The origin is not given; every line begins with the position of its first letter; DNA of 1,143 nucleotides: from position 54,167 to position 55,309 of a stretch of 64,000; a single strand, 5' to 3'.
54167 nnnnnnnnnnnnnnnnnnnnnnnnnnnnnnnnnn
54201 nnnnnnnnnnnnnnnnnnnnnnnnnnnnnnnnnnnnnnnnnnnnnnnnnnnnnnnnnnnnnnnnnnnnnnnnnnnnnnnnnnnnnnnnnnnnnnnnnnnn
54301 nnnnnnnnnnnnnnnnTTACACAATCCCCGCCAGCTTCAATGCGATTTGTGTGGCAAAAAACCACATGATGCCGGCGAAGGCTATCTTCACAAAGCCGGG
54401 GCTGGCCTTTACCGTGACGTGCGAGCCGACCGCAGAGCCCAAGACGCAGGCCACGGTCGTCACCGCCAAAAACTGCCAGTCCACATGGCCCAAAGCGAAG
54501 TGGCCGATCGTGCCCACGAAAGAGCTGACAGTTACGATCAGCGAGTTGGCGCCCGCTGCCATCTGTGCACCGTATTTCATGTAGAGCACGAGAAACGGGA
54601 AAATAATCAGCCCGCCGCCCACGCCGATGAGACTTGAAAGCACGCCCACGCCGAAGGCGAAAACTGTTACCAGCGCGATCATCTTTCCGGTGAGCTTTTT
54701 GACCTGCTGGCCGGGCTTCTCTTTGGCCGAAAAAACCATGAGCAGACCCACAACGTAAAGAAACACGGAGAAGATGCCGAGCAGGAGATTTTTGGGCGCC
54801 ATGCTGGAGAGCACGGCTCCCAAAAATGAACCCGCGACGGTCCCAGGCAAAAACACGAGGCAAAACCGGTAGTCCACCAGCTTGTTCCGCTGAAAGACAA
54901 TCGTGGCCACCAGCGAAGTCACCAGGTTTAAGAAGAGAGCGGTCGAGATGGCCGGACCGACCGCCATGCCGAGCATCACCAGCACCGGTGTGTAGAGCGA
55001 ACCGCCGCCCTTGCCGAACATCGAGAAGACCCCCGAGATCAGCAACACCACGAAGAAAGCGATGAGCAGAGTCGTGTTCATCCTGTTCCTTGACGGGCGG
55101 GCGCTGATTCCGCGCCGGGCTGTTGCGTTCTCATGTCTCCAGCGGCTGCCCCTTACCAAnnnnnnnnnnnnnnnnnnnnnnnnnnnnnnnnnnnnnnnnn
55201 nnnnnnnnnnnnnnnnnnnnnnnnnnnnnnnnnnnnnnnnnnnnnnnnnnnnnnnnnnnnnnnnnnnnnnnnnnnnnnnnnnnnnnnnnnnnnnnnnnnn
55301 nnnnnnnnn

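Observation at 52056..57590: Porin - FmdE - TauE - octahaem cytochrome: a four-gene envelope module of unknown function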

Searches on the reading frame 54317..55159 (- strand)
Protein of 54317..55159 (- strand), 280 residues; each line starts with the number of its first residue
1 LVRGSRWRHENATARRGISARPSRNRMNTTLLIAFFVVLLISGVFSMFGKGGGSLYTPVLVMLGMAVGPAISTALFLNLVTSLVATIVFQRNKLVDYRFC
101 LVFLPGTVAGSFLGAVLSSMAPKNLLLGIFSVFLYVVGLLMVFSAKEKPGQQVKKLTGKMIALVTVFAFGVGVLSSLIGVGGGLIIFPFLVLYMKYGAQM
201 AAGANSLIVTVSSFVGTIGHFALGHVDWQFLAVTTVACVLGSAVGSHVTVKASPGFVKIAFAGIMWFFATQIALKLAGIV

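Call 3: search_protein_families(library=pfam, proteins=[window:54317-55159:-], max_evalue=0.01)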
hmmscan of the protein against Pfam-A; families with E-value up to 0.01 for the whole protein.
window:54317-55159:- (280 aa): 1 family
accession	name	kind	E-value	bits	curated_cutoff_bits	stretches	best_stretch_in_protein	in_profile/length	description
PF01925.25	TauE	-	3.2e-42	145.3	32.6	1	35-269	2-234/237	Sulfite exporter TauE/SafE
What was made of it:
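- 54317..55081 (-): TauE/SafE (TSUP) family inner-membrane anion permease, 254 aa. PF01925, 145 bits, E 3e-42 (call 3).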

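Call 4: search_protein_families(library=ncbifam, proteins=[window:54317-55159:-], max_evalue=0.01)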
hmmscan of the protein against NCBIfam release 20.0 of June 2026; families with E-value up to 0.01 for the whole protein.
window:54317-55159:- (280 aa): 1 family
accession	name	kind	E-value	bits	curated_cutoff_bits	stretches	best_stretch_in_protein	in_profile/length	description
NF007909.0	PRK10621.1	equivalog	3.9e-11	42.8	383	1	28-250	8-228/266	hypothetical protein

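Call 63: search_solved_structures(query=window:54317-55081:-, max_evalue=0.1)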
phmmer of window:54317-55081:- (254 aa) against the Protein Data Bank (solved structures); distinct sequences matched with E-value up to 0.1: 0.
